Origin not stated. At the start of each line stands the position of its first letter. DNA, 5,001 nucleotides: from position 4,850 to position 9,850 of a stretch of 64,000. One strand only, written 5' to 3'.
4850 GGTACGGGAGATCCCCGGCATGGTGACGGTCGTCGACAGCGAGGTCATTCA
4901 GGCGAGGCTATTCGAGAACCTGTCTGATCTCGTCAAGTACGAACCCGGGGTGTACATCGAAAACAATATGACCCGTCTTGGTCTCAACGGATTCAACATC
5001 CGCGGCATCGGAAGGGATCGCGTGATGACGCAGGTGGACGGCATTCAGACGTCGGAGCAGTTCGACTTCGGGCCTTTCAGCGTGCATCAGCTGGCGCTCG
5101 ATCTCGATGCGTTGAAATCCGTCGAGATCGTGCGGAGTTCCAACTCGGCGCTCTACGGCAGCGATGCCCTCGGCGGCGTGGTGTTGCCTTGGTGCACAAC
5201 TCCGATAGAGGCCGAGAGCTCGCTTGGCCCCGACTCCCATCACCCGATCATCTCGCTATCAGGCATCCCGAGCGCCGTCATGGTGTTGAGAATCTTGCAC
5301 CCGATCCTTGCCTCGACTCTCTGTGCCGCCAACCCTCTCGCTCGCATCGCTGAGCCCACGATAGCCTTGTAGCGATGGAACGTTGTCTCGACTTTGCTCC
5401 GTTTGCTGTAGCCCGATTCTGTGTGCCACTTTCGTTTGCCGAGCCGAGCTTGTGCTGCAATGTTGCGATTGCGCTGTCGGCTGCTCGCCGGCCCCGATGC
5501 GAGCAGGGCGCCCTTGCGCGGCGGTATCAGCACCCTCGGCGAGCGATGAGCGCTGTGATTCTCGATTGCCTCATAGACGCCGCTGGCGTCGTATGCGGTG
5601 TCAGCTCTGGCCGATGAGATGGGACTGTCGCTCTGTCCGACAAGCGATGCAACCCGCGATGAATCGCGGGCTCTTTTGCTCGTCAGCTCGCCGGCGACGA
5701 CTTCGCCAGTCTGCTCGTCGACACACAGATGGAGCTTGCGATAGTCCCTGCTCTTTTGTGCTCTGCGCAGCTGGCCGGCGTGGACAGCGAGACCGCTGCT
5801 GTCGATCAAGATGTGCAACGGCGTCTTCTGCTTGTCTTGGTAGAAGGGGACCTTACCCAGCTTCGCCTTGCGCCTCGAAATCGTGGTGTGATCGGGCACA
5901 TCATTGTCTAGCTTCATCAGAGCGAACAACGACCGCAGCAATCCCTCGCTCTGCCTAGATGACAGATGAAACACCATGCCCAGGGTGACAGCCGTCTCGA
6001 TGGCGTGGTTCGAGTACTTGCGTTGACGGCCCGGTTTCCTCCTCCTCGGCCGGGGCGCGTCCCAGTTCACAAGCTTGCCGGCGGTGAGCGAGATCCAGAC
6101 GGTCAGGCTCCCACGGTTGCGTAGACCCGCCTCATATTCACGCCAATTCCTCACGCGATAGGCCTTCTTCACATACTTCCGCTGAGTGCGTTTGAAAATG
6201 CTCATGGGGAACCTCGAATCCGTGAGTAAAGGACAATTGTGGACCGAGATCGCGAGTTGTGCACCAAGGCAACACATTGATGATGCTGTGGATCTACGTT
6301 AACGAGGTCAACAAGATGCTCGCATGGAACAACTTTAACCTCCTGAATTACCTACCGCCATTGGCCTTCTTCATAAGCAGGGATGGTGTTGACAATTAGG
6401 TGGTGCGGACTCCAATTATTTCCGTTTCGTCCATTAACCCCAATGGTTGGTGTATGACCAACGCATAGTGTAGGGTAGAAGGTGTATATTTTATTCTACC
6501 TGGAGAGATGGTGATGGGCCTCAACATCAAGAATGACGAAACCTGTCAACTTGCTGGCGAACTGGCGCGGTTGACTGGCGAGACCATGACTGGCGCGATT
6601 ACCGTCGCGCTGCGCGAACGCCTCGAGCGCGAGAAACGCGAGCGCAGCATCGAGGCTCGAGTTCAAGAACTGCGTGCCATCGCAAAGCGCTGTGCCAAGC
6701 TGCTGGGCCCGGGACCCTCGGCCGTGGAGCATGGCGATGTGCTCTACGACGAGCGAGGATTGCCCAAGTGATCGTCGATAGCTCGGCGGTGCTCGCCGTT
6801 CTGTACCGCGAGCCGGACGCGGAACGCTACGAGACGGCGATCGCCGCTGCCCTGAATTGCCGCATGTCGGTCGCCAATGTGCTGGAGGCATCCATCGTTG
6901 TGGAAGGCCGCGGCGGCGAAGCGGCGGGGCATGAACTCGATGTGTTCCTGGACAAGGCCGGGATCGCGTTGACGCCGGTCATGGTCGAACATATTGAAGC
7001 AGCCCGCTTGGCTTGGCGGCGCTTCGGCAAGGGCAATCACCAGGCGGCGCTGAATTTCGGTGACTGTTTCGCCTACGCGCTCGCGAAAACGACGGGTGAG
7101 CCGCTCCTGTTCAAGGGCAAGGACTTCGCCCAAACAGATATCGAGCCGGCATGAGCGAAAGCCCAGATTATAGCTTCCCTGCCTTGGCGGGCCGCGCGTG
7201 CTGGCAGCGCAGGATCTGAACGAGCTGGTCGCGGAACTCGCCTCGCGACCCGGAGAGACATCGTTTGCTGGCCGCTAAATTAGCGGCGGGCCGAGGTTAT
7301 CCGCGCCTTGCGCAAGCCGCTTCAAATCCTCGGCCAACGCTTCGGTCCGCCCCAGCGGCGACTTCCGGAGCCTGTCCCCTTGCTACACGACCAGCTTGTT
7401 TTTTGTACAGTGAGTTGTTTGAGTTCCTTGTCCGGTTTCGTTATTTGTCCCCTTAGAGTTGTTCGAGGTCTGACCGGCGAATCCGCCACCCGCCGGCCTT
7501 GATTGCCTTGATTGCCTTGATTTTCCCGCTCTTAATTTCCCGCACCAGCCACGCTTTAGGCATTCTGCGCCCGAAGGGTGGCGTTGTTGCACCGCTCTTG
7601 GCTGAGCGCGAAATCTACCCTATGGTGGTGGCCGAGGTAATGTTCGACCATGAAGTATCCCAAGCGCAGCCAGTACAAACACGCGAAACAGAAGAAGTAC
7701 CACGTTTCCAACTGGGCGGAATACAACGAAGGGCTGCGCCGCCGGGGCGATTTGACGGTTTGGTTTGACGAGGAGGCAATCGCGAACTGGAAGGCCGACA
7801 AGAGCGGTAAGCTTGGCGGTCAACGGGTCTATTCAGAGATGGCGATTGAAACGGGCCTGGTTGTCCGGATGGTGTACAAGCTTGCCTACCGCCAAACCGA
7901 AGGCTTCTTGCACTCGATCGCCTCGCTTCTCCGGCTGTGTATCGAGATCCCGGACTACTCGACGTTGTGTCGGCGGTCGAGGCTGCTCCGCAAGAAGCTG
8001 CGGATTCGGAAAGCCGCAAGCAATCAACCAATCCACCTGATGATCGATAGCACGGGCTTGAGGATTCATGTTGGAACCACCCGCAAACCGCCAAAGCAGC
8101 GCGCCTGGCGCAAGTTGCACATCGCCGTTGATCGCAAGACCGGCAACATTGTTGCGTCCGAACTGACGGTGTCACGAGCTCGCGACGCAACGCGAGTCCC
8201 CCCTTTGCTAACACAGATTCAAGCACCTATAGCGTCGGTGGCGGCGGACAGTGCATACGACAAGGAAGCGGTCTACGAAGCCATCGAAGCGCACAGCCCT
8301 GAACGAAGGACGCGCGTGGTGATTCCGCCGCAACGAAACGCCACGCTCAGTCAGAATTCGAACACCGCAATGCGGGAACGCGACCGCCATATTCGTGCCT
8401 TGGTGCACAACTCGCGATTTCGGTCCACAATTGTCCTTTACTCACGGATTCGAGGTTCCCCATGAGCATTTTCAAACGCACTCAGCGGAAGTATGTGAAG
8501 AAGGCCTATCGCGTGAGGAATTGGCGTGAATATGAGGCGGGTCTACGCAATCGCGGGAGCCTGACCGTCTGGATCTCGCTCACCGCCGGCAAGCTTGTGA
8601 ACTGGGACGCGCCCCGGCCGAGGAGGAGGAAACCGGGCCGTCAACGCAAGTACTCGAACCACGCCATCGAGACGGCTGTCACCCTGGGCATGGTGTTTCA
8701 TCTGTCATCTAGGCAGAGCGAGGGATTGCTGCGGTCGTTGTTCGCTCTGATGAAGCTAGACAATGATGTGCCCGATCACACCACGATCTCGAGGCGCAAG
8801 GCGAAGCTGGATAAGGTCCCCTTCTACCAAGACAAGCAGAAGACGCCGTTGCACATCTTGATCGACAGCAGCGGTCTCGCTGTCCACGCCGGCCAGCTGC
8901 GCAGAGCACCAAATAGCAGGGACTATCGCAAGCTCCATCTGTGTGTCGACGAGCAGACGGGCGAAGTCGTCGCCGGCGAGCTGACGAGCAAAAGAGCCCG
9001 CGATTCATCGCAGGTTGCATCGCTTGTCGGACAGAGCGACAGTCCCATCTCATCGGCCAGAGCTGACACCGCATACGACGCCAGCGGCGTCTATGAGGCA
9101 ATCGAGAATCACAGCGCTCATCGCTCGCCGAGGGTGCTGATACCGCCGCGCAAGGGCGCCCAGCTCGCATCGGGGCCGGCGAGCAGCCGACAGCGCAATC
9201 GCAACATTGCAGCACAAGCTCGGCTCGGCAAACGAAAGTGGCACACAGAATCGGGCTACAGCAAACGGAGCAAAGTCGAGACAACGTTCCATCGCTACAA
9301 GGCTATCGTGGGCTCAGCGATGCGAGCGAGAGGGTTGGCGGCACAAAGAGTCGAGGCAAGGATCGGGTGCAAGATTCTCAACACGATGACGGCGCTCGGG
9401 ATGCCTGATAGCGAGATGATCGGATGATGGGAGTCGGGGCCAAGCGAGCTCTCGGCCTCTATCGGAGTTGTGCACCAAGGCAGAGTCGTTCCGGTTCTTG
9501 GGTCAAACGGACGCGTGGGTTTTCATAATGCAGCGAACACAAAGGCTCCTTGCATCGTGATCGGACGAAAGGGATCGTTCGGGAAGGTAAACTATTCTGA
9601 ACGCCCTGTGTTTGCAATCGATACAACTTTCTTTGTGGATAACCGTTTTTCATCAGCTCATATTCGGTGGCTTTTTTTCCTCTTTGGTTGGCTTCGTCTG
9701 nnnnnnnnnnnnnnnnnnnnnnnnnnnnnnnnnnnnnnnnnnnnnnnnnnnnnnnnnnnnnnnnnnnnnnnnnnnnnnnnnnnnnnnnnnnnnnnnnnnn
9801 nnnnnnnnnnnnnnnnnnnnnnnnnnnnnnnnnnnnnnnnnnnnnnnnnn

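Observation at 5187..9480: vapBC addiction module captured between two inverted, nearly identical IS5-A copies (composite-transposon-like unit) that also traps a truncated IS5-B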

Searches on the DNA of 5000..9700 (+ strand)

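Call 8: search_dna_similar(query=window:5000-9700:+, collection=plasmids, mode=near, max_rows=30)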
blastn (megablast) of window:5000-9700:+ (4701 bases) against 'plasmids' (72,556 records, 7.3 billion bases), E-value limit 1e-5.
No match.

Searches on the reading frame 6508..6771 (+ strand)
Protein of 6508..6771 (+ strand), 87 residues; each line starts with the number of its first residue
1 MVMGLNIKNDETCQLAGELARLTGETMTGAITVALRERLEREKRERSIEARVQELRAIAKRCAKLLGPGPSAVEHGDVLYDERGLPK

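Call 7: search_protein_families(library=pfam, proteins=[window:6508-6771:+])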
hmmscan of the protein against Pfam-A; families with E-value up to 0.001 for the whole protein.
window:6508-6771:+ (87 aa): 1 family
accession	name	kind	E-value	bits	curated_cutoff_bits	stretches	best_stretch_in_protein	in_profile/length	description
PF07704.17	PSK_trans_fac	-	2.6e-25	89.6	28.3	1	3-86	1-82/82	Rv0623-like transcription factor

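Call 44: search_protein_families(library=ncbifam, proteins=[window:6508-6771:+], max_evalue=0.001)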
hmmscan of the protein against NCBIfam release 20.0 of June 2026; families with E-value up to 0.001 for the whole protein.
window:6508-6771:+ (87 aa): 0 families

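Call 64: search_solved_structures(query=window:6508-6771:+, max_evalue=0.01, show_alignments=1)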
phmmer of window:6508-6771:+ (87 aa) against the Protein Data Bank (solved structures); distinct sequences matched with E-value up to 0.01: 1.
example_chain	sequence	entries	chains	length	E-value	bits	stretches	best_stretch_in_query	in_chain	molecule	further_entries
4xgq_B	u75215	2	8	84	8.2e-12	48.6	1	3-86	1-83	Antitoxin VapB30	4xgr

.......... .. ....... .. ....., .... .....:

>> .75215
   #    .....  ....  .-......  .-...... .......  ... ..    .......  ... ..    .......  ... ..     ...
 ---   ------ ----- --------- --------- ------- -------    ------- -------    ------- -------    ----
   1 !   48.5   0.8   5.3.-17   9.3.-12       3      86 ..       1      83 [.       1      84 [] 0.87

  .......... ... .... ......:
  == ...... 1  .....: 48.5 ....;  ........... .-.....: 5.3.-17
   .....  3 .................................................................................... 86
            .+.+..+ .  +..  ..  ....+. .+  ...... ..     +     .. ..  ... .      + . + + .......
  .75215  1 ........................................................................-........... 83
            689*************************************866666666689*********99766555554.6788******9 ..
